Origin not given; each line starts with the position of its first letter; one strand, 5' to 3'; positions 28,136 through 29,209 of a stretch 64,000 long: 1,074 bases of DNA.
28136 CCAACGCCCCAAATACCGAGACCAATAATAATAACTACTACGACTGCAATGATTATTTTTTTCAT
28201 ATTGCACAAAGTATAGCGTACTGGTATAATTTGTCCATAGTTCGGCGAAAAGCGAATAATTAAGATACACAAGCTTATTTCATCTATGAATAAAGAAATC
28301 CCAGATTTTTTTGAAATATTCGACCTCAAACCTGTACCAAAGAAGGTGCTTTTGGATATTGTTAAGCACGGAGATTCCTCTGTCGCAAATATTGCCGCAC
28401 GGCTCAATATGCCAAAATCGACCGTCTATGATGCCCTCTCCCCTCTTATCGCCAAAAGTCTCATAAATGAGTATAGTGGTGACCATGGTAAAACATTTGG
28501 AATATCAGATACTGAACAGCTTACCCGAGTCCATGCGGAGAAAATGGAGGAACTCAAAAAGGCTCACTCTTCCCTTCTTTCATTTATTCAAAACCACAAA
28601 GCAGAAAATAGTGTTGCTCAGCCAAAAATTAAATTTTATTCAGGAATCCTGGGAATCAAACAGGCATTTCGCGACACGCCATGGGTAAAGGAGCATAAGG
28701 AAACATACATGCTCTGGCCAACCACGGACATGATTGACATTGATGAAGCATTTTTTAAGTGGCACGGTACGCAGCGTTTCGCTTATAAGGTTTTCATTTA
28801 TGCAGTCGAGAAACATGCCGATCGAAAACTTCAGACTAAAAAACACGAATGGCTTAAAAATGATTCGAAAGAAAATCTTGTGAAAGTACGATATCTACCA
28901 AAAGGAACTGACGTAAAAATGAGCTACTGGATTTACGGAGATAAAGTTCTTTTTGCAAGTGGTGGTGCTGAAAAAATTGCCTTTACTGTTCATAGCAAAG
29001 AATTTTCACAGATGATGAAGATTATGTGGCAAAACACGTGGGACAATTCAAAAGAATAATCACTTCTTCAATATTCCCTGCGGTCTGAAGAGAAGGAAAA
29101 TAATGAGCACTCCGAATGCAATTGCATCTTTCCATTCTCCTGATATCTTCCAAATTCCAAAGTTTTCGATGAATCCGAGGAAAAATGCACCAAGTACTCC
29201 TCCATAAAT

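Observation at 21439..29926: Liv-type ABC importer with three TM-anchored SBP paralogs and two embedded TrmB-family regulators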

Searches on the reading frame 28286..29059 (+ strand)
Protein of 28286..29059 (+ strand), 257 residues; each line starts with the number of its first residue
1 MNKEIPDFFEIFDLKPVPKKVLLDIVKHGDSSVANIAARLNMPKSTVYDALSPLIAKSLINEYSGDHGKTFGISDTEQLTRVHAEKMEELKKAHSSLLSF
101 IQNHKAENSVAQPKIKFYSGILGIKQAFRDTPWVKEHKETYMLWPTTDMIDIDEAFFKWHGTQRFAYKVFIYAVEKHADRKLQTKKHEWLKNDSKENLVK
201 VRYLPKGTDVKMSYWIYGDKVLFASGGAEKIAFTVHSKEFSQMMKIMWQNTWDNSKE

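Call 3: search_protein_families(library=pfam, proteins=[window:28286-29059:+], max_evalue=0.01)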
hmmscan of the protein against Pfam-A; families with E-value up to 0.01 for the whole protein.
window:28286-29059:+ (257 aa): 4 families
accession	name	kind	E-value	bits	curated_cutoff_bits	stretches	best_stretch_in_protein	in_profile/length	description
PF01978.25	TrmB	-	1.6e-07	31.5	25.6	1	11-62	3-54/68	Sugar-specific transcriptional regulator TrmB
PF09339.16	HTH_IclR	-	0.0005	20.2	22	1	22-56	8-44/52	IclR helix-turn-helix domain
PF08221.17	HTH_9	-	0.0038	17.7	23.4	0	17-58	14-55/62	RNA polymerase III subunit RPC82 helix-turn-helix domain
PF05331.17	DUF742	-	0.0077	16.5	27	0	22-70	48-95/114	Protein of unknown function (DUF742)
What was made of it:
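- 28286..29059 (+): TrmBL2-like one-component regulator (257 aa): wHTH, long helix and a PLD-like C-terminal domain. PF01978 at 31.5 bits (call 3).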

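Call 4: search_protein_families(library=ncbifam, proteins=[window:28286-29059:+], max_evalue=0.01)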
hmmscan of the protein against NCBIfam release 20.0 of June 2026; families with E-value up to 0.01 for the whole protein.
window:28286-29059:+ (257 aa): 4 families
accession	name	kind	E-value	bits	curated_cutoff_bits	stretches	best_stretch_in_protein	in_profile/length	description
NF053606.1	Sta1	subfamily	0.00015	21.8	80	1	11-62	15-66/100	Sta1 family transcriptional regulator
TIGR01884.1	cas_HTH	subfamily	0.0015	17.9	60.2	1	20-69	146-194/202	CRISPR-associated CARF protein Csa3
NF041016.1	trans_reg_ArnR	equivalog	0.0026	17.2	400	1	21-108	27-108/269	HTH-type transcriptional activator ArnR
NF047392.1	TransRegTrmBHalo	equivalog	0.009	15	500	0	7-61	11-65/349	HTH-type sugar sensing transcriptional regulator TrmB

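Call 8: find_encoding_contigs(protein=window:28286-29059:+, flank=10000, max_places=6)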
Protein window:28286-29059:+ (257 aa): 2 contigs read that carry it; 2 places shown.
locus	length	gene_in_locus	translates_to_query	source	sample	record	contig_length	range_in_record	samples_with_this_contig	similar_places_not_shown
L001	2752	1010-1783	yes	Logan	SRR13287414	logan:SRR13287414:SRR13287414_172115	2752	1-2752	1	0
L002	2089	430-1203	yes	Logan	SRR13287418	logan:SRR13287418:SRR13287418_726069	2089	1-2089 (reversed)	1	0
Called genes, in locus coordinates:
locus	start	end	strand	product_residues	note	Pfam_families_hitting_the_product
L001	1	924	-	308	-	?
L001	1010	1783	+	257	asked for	PF01978:TrmB (weak)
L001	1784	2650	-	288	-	PF02653:BPD_transp_2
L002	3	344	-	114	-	?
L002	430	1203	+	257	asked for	PF01978:TrmB (weak)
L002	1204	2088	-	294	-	?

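Call 9: find_homologous_proteins(query=window:28286-29056:+)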
Query window:28286-29056:+ (257 aa): 130 proteins with E <= 0.001 among 372 candidates; the best 120 are listed.
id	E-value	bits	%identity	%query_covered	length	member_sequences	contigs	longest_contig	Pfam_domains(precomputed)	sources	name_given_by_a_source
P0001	2.9e-170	582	100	100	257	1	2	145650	PF01978.26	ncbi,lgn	-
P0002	2.3e-134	465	80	97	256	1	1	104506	PF01978.26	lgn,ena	-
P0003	5.8e-132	457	78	100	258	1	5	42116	PF01978.26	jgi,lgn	jgi:predicted transcriptional regulator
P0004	7.4e-132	457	78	100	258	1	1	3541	PF01978.26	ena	-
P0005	5.5e-129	447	78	97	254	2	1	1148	PF01978.26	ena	-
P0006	6.8e-127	440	76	99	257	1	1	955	PF01978.26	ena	-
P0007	3.7e-126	438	76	98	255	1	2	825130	PF01978.26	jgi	jgi:predicted transcriptional regulator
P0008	4.2e-124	431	74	98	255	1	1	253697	PF01978.26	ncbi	-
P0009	9.6e-124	430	76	99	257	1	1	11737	PF01978.26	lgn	-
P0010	2.3e-123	429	81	90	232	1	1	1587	-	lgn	-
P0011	9.8e-120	417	73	100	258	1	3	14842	PF01978.26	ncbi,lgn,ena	-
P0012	3.5e-119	415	72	98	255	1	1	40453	PF01978.26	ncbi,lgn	-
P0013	3.7e-119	415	71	98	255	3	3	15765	PF01978.26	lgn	-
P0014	5.5e-119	414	70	97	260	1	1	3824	PF01978.26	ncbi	-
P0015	6.9e-118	411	73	97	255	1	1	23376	PF01978.26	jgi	jgi:predicted transcriptional regulator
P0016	1.8e-117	410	70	98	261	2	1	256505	PF01978.26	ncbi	ncbi:MAG: helix-turn-helix domain-containing protein [Patescibacteria group bacterium]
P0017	3.0e-117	409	70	98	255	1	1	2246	PF01978.26,PF09339.17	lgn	-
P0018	4.9e-117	408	72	98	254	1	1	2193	PF01978.26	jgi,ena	-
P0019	1.7e-116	406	67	100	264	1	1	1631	PF01978.26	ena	-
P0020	6.5e-116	404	70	98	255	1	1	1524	PF01978.26,PF09339.17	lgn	-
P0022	1.1e-115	404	69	98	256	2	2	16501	PF01978.26,PF09339.17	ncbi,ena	-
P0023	1.4e-115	403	70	98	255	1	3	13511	PF01978.26,PF09339.17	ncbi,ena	-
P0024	1.6e-115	403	68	98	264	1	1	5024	PF01978.26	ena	-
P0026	1.1e-114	400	67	99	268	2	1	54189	PF01978.26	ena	-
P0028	2.5e-114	399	69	98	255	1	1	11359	PF01978.26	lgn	-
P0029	4.9e-114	398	70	97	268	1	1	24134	PF01978.26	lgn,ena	-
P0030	1.1e-113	397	67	97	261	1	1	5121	PF01978.26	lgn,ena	-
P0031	1.4e-113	397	67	98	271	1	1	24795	PF01978.26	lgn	-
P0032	1.8e-113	396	66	98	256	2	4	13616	PF01978.26,PF08221.18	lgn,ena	-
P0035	2.2e-112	393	66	97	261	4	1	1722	PF01978.26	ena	-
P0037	6.6e-112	391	69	98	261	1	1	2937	PF01978.26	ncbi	-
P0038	2.7e-111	389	69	97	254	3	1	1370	PF01978.26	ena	-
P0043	1.2e-109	384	66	97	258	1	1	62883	PF01978.26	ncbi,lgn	-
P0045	1.0e-108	381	68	94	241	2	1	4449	PF01978.26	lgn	-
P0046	1.0e-108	381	66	97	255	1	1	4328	PF01978.26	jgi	-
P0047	2.3e-108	380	66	97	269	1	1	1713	PF01978.26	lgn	-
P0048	2.4e-108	380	66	97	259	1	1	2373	PF01978.26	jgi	jgi:predicted transcriptional regulator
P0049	2.7e-108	379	63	98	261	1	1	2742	PF01978.26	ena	-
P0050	3.9e-108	379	66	97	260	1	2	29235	PF01978.26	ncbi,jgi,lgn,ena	-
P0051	6.4e-108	378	64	98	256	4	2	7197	PF01978.26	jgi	jgi:sugar-specific transcriptional regulator TrmB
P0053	7.5e-108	378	66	98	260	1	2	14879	PF01978.26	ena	-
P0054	1.3e-107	377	64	100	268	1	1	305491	-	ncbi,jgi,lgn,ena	ncbi:MAG: winged helix-turn-helix domain-containing protein [Candidatus Paceibacterota bacterium]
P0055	3.0e-107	376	64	99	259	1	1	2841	PF01978.26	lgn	-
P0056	4.1e-107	376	64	98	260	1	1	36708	PF01978.26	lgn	-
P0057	4.1e-107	376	65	98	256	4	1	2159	PF01978.26,PF09339.17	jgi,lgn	jgi:predicted transcriptional regulator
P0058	5.4e-107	375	66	95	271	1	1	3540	PF01978.26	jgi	jgi:DNA-binding MarR family transcriptional regulator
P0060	9.6e-107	374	65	97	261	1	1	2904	PF01978.26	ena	-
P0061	4.3e-106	372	65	97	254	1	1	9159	PF01978.26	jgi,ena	-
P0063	3.5e-104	366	65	97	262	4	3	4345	PF01978.26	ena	-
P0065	6.7e-104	365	61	97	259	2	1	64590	PF01978.26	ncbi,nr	ncbi:MAG: hypothetical protein JWO73_898 [Candidatus Taylorbacteria bacterium]|nr:hypothetical prote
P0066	4.0e-103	363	63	97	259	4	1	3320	PF01978.26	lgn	-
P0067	4.3e-103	362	62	99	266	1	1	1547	PF01978.26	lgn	-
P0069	1.8e-102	360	64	96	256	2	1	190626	PF01978.26,PF08221.18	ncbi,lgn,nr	ncbi:MAG: hypothetical protein HZA80_01900 [Candidatus Taylorbacteria bacterium]|nr:hypothetical pro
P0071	1.9e-102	360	61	97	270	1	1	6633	PF01978.26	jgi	jgi:predicted transcriptional regulator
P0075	1.5e-100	354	61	97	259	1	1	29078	PF01978.26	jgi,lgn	jgi:predicted transcriptional regulator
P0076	4.7e-100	352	61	97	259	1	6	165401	PF01978.26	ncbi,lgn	ncbi:MAG TPA: helix-turn-helix domain-containing protein [Candidatus Paceibacterota bacterium]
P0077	6.5e-100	352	60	97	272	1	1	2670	PF01978.26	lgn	-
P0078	1.1e-99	351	60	98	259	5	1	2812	PF01978.26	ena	-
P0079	1.9e-99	350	60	98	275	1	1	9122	PF01978.26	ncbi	-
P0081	1.7e-98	347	61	96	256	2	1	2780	PF01978.26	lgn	-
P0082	1.1e-97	345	58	97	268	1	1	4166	PF01978.26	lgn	-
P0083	1.8e-96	341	59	98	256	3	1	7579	PF01978.26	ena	-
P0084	8.0e-94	332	57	98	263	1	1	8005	PF01978.26,PF12802.14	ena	-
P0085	2.5e-93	330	56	100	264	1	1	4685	PF01978.26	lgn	-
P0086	1.1e-92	328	56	98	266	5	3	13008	PF01978.26,PF09339.17,PF12802.14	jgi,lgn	jgi:predicted transcriptional regulator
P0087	1.3e-92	328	62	93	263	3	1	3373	PF01978.26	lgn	-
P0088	1.5e-92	328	56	98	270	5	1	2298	PF01978.26,PF12802.14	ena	-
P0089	1.8e-92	328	57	97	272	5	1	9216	PF01978.26,PF09339.17,PF12802.14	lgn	-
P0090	5.4e-92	326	57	97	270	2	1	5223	PF01978.26,PF12802.14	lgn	-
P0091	2.2e-91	324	58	97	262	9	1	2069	PF01978.26,PF12802.14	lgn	-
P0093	1.2e-90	322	56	97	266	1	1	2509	PF01978.26,PF12802.14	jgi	jgi:sugar-specific transcriptional regulator TrmB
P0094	1.2e-89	318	57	98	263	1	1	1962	PF01978.26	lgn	-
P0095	2.8e-89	317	57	98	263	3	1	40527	PF01978.26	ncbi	-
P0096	5.8e-88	313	55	98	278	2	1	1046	PF01978.26,PF09339.17,PF12802.14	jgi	-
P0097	5.9e-88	313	54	98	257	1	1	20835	PF01978.26,PF12802.14,PF08221.18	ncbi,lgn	-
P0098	2.0e-86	308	54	98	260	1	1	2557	PF01978.26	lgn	-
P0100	5.4e-85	303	53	98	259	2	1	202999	PF01978.26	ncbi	-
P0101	6.7e-85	303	51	99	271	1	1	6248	PF01978.26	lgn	-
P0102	1.2e-82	295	53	98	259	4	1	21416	PF13730.13,PF01978.26,PF09339.17,PF12802.14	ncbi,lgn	-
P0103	1.3e-82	295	53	97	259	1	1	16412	PF01978.26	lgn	-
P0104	1.7e-81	292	54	98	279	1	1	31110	PF01978.26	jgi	jgi:hypothetical protein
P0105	5.4e-81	290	55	96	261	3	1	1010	PF01978.26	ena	-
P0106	6.6e-81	290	52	99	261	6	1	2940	PF01978.26,PF09339.17,PF12802.14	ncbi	-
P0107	1.1e-80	289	53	97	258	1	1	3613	PF01978.26,PF09339.17,PF12802.14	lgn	-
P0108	9.5e-80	286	54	96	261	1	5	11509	PF01978.26,PF09339.17,PF12802.14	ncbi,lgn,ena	-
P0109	3.7e-77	277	47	100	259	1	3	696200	PF01978.26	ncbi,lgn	-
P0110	7.9e-76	273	51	96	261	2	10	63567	PF01978.26,PF09339.17,PF12802.14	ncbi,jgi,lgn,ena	jgi:predicted transcriptional regulator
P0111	7.1e-74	267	49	100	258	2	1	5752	PF01978.26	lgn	-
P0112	8.0e-74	267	47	98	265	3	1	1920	PF01978.26,PF01022.27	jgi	-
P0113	1.7e-73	265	51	96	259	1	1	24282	PF01978.26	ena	-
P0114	1.6e-72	262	46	98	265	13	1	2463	PF01978.26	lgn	-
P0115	2.8e-72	261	46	98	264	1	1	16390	PF21476.5,PF01978.26,PF01022.27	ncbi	-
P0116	7.3e-72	260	46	99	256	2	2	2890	PF01978.26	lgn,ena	-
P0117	3.3e-71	258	45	100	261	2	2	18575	PF01978.26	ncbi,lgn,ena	-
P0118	1.5e-70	256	47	99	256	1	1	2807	PF01978.26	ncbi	-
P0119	5.4e-70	254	46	98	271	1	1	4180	PF01978.26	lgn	-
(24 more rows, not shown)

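Call 10: find_encoding_contigs(protein=P0007, flank=10000, max_places=2)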
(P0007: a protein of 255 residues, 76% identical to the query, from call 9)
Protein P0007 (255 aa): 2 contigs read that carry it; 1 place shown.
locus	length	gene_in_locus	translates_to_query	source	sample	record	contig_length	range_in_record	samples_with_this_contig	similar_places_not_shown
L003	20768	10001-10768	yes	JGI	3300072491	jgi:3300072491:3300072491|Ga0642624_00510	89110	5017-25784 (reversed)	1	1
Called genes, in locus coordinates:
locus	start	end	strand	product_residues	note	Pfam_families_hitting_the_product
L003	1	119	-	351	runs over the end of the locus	PF13458:Peripla_BP_6, PF01094:ANF_receptor (weak)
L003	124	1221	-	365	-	PF13458:Peripla_BP_6, PF01094:ANF_receptor (weak)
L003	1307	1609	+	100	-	-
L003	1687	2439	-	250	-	PF02463:SMC_N, PF13476:AAA_23 (weak), PF13555:AAA_29 (faint), PF00005:ABC_tran, PF13175:AAA_15 (faint), PF13304:AAA_21 (faint), PF12399:BCA_ABC_TP_C (weak)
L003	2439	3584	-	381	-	PF13458:Peripla_BP_6, PF13433:Peripla_BP_5, PF01094:ANF_receptor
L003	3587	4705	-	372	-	PF13433:Peripla_BP_5 (weak), PF13458:Peripla_BP_6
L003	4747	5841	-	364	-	PF13458:Peripla_BP_6, PF01094:ANF_receptor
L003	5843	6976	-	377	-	PF04348:LppC (weak), PF13433:Peripla_BP_5, PF13458:Peripla_BP_6, PF01094:ANF_receptor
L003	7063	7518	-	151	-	-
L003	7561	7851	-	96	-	-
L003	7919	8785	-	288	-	PF02653:BPD_transp_2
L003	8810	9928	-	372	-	PF13433:Peripla_BP_5, PF13458:Peripla_BP_6, PF01094:ANF_receptor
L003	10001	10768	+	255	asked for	PF01978:TrmB (weak)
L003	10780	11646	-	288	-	PF02653:BPD_transp_2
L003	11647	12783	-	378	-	PF13433:Peripla_BP_5, PF13458:Peripla_BP_6, PF01094:ANF_receptor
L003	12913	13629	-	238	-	-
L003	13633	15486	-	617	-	-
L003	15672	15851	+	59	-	PF00772:DnaB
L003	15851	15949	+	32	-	-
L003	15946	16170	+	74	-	-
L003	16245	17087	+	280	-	PF03796:DnaB_C, PF13481:AAA_25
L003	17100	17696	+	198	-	PF21176:RecR_HhH (weak), PF01751:Toprim (weak), PF13662:Toprim_4, PF21175:RecR_C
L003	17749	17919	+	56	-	-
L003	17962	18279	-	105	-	PF00829:Ribosomal_L21p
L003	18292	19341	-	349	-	PF02646:RmuC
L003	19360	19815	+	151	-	PF09424:YqeY, PF02637:GatB_Yqey (weak)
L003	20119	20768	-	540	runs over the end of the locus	PF16927:HisKA_7TM, PF00512:HisKA, PF02518:HATPase_c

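Call 11: find_encoding_contigs(protein=P0054, flank=10000, max_places=2)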
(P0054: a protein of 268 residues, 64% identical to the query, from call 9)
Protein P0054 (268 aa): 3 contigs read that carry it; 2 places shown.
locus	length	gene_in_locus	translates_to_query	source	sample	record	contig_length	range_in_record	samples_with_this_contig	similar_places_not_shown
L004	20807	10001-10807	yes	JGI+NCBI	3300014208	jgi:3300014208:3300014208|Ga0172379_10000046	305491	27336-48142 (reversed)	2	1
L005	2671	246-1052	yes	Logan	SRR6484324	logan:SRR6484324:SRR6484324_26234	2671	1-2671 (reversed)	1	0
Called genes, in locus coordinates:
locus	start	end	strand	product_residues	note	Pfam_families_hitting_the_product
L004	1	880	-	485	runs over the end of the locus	PF01336:tRNA_anti-codon, PF00152:tRNA-synt_2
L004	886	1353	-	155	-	PF03449:GreA_GreB_N, PF01272:GreA_GreB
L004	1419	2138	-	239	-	PF02463:SMC_N (faint), PF00005:ABC_tran, PF13304:AAA_21 (weak)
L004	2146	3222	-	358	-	PF13458:Peripla_BP_6, PF01094:ANF_receptor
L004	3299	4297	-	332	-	PF13458:Peripla_BP_6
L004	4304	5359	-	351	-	PF13458:Peripla_BP_6, PF01094:ANF_receptor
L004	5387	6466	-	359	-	PF13458:Peripla_BP_6, PF01094:ANF_receptor (weak)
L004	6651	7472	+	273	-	-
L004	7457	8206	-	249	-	PF02463:SMC_N (faint), PF13476:AAA_23 (weak), PF00005:ABC_tran, PF13175:AAA_15 (faint), PF13304:AAA_21 (faint), PF12399:BCA_ABC_TP_C (weak)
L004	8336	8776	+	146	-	PF02452:PemK_toxin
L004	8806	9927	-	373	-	PF13458:Peripla_BP_6, PF13433:Peripla_BP_5, PF01094:ANF_receptor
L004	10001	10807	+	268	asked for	-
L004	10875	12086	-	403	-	PF13458:Peripla_BP_6, PF13433:Peripla_BP_5 (weak), PF01094:ANF_receptor, PF13433:Peripla_BP_5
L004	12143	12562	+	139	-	PF02452:PemK_toxin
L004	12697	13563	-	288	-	PF02653:BPD_transp_2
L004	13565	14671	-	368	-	PF13458:Peripla_BP_6, PF13433:Peripla_BP_5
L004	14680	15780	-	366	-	PF04348:LppC (weak), PF13433:Peripla_BP_5 (weak), PF13458:Peripla_BP_6, PF01094:ANF_receptor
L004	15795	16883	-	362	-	PF13433:Peripla_BP_5 (weak), PF13458:Peripla_BP_6, PF01094:ANF_receptor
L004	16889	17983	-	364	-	PF13433:Peripla_BP_5, PF13458:Peripla_BP_6, PF01094:ANF_receptor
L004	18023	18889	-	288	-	PF02653:BPD_transp_2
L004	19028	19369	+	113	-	-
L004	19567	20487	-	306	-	-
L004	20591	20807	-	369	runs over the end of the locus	PF13433:Peripla_BP_5, PF13458:Peripla_BP_6, PF01094:ANF_receptor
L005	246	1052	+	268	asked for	-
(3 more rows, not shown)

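Call 12: find_encoding_contigs(protein=P0109, flank=10000, max_places=2)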
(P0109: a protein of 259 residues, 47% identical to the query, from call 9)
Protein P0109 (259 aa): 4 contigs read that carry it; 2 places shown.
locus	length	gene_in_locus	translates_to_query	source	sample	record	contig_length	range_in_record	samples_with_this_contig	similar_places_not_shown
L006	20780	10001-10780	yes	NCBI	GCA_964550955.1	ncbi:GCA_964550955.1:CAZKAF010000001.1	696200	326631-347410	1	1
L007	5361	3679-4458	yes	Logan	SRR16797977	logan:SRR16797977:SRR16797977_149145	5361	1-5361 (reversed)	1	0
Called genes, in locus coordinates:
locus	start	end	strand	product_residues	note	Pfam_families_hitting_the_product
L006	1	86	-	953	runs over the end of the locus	PF00005:ABC_tran (faint), PF02463:SMC_N (faint), PF13191:AAA_16 (faint), PF13555:AAA_29 (faint), PF20703:nSTAND1 (faint), PF13304:AAA_21 (faint), PF17760:UvrA_inter, PF00684:DnaJ_CXXCXGXG (faint)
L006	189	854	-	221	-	PF17164:DUF5122 (faint), PF01471:PG_binding_1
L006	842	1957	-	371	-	PF17164:DUF5122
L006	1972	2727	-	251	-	PF00406:ADK, PF13207:AAA_17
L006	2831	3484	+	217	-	-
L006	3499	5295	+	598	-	PF01676:Metalloenzyme, PF06415:iPGM_N, PF01663:Phosphodiest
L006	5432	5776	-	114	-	-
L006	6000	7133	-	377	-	PF00586:AIRS, PF02769:AIRS_C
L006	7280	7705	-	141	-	PF01451:LMWPc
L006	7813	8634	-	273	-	PF02511:Thy1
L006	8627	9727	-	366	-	-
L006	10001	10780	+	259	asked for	PF01978:TrmB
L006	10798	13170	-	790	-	PF00270:DEAD (faint), PF04851:ResIII, PF17757:UvrB_inter, PF27431:UvrB_3rd, PF00271:Helicase_C, PF12344:UvrB, PF02151:UVR (weak)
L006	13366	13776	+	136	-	-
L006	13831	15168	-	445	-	PF01702:TGT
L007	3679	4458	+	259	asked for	PF01978:TrmB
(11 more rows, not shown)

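Call 16: find_related_loci(query=A1, collection=genome_contigs, flank=10000)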
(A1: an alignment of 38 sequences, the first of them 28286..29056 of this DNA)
Query A1 (257 aa) in genome_contigs; peptide patterns used: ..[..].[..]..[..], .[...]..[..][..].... (x = any residue, [..] = any of these).
164 stretches matched a pattern; 51 encode a relative of the query (tblastn E <= 1e-3); 50 distinct loci.
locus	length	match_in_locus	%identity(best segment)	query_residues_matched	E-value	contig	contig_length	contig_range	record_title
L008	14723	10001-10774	73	1-257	2e-126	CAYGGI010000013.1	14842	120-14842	MAG TPA_asm: uncultured Candidatus Saccharibacteria bacterium isolate ERP113451_co3_102 genome assembly, contig: NODE_31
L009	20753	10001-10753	72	7-257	1e-125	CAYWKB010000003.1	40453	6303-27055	MAG TPA_asm: uncultured Candidatus Saccharibacteria bacterium isolate SRP292972_co1_57 genome assembly, contig: NODE_550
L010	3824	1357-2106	70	7-256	1e-127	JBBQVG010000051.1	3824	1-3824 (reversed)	MAG: Candidatus Paceibacteria bacterium isolate Co_metawrap_1985 Cmw_1985_k141_21607197_length_3824_cov_8.0000, whole ge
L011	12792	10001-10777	71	2-256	5e-124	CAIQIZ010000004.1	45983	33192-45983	uncultured bacterium isolate AM-2014_bin-3837 genome assembly, contig: bin-3837:04/31, whole genome shotgun sequence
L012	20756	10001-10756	70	7-257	8e-124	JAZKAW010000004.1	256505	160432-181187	MAG: Patescibacteria group bacterium isolate ADI_H3L2_1_122_18_3-bin049_1 ADIH3L21_B049_1_000000000004, whole genome sho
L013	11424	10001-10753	70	7-257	9e-122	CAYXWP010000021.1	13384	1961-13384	MAG TPA_asm: uncultured Candidatus Saccharibacteria bacterium isolate SRP062349_co2_4 genome assembly, contig: NODE_2510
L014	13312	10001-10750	67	7-255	1e-117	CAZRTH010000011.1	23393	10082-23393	MAG TPA_asm: uncultured Candidatus Saccharibacteria bacterium isolate SRP193066_co2_80 genome assembly, contig: NODE_113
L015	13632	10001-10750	67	7-256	5e-117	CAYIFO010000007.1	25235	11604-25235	MAG TPA_asm: uncultured Candidatus Saccharibacteria bacterium isolate ERP119705_co18_164 genome assembly, contig: NODE_2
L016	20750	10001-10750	68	8-257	1e-116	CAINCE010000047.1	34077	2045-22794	uncultured bacterium isolate KR5_bin-306 genome assembly, contig: bin-306:47/77, whole genome shotgun sequence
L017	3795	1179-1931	65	7-256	7e-118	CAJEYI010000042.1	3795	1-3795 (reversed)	uncultured bacterium isolate SB-2103-1078-G15 genome assembly, contig: sag_spades_SB-2103-1078-G15_0000042, whole genome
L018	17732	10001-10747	66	7-255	6e-115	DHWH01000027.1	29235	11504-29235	MAG TPA_asm: Patescibacteria group bacterium UBA5187 UBA5187_contig_1630, whole genome shotgun sequence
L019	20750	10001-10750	66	7-256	7e-113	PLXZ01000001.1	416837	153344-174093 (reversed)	MAG: Candidatus Taylorbacteria bacterium isolate palsa_1337 73.20120700_P3D.324_contig_6219, whole genome shotgun sequen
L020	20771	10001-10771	64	2-257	8e-113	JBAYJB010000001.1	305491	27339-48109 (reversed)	MAG: Candidatus Paceibacterota bacterium isolate SO_2016_GW1_45 scaffold00046_OW334_2016, whole genome shotgun sequence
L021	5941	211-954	64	7-255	5e-110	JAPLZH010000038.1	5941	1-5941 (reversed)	MAG: Candidatus Taylorbacteria bacterium isolate LacPavin_0920_WC57_MAG_39_17 LacPavin_0920_WC57_scaffold_903249, whole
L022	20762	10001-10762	61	8-257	4e-110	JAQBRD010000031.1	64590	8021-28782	MAG: Candidatus Taylorbacteria bacterium isolate RYN_390 scaffold_3280703, whole genome shotgun sequence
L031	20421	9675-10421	51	11-257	3e-81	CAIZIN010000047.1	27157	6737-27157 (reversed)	uncultured bacterium isolate Loc090907-8-6m_bin-301 genome assembly, contig: bin-301:047/109, whole genome shotgun seque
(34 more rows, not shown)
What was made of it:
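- The organism is Patescibacteria/Paceibacteria: calls 9, 16.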
